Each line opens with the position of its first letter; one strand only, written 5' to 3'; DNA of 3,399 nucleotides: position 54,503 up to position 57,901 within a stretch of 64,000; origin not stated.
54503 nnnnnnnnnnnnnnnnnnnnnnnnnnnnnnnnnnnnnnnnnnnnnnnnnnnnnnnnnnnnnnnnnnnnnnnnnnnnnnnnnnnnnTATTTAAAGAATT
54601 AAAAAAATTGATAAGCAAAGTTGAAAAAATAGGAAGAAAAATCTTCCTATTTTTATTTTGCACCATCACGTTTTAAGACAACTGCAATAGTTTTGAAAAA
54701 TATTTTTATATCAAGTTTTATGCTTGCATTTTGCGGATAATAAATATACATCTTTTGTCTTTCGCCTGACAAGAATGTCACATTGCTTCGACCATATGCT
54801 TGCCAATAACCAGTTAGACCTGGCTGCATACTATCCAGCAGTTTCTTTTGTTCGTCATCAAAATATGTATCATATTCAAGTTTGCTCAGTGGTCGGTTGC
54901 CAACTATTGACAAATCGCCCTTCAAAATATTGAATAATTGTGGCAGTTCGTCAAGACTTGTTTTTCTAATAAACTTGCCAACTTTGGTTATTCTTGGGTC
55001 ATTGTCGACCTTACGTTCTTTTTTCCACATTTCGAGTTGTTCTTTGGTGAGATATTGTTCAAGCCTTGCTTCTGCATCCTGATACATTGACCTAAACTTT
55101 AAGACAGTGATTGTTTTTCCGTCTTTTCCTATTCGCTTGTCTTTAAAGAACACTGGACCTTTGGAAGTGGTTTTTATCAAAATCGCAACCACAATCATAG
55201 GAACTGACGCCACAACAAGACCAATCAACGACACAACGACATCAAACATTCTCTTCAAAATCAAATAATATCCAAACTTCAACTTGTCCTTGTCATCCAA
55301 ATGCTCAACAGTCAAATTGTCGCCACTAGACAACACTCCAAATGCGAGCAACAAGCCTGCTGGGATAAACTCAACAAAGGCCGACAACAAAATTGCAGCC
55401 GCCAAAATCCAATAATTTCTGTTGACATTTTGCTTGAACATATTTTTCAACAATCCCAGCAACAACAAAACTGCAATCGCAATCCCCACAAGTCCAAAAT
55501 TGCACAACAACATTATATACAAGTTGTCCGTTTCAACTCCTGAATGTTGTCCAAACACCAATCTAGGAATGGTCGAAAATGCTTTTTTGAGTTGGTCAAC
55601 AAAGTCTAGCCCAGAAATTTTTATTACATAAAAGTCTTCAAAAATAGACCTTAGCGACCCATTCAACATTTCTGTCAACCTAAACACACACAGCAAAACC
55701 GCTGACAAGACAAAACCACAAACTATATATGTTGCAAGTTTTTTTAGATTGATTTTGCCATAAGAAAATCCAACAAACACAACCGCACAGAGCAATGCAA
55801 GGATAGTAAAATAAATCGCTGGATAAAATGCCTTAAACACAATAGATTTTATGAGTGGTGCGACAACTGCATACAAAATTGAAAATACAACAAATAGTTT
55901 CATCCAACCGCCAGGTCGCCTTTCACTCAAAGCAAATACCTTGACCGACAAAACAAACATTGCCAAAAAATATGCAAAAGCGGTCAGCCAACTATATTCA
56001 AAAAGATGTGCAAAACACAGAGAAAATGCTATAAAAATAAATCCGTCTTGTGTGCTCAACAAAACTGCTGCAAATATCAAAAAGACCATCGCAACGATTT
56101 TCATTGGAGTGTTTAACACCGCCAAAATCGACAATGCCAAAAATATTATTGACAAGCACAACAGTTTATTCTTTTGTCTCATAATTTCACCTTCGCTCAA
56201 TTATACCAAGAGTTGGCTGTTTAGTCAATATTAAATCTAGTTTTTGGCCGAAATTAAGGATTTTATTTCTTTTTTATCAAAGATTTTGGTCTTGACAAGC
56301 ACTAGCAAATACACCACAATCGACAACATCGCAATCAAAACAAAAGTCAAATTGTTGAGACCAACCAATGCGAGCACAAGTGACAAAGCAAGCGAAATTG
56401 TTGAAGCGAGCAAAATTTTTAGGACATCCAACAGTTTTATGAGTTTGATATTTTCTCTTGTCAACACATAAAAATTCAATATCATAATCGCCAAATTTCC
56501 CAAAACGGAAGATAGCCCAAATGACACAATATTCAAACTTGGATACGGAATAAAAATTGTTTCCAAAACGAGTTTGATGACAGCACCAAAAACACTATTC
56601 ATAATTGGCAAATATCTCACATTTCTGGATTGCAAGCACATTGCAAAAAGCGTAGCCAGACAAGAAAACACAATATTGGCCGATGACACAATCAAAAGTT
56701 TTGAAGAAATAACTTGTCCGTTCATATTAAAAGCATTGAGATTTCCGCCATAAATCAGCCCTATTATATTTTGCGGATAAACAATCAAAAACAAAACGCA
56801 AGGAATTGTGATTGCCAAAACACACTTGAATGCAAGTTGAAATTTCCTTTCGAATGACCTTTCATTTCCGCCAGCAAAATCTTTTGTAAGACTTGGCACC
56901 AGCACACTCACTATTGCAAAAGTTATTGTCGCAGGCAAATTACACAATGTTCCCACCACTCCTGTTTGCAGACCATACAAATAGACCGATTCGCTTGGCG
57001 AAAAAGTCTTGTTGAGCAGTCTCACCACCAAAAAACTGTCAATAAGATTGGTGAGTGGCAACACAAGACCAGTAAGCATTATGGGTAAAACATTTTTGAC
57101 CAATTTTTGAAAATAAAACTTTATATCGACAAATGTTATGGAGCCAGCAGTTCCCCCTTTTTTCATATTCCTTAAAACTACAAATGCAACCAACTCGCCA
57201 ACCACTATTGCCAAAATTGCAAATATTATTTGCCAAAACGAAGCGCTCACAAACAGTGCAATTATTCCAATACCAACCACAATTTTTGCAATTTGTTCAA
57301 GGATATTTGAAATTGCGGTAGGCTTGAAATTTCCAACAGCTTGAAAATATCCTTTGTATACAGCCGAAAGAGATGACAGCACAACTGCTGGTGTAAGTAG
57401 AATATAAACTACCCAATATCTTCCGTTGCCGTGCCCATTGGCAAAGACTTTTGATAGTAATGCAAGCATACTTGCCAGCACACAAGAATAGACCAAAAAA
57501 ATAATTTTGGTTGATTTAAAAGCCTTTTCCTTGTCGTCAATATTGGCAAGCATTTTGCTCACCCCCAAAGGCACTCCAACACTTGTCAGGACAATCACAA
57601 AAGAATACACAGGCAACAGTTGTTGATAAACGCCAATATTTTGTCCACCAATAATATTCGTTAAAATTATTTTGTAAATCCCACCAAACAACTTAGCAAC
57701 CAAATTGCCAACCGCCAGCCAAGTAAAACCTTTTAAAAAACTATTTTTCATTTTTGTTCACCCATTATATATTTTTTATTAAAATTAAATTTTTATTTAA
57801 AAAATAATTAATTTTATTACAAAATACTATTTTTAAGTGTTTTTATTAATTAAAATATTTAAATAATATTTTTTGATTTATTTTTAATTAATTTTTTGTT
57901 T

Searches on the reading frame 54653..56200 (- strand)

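Call 70: search_protein_families(library=pfam, proteins=[window:54653-56200:-], max_evalue=0.00001)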
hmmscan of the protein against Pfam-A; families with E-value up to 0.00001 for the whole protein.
window:54653-56200:- (515 aa): 1 family
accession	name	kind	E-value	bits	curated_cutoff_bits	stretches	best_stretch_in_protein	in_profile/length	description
PF02397.22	Bac_transf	-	7.2e-60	202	27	1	316-510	1-179/179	Bacterial sugar transferase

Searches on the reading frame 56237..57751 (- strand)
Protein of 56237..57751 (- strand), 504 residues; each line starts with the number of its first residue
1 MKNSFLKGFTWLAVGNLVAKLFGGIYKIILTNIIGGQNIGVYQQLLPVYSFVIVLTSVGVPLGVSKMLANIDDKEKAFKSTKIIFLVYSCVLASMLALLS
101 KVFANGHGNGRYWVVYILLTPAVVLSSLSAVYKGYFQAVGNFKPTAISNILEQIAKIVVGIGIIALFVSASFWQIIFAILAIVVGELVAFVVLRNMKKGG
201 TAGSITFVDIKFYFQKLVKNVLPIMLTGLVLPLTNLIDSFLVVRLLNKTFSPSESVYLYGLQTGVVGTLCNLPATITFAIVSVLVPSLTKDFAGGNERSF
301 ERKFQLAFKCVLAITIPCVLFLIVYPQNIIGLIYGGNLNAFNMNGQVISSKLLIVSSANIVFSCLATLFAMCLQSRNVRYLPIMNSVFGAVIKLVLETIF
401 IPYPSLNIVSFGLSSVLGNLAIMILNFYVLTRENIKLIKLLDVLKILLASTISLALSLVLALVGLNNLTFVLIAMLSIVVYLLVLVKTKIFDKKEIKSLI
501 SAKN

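Call 70: search_protein_families(library=pfam, proteins=[window:56237-57751:-], max_evalue=0.00001)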
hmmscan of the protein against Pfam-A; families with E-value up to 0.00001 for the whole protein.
window:56237-57751:- (504 aa): 3 families
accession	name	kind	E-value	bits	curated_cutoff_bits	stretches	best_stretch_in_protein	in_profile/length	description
PF01943.22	Polysacc_synt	-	7.4e-22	78.5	28.2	1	6-290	2-272/274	Polysaccharide biosynthesis protein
PF03023.19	MurJ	-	5.1e-17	62.1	27.4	1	66-479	44-449/451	Lipid II flippase MurJ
PF13440.11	Polysacc_synt_3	-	3.9e-10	39.9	23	1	30-336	2-286/293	Polysaccharide biosynthesis protein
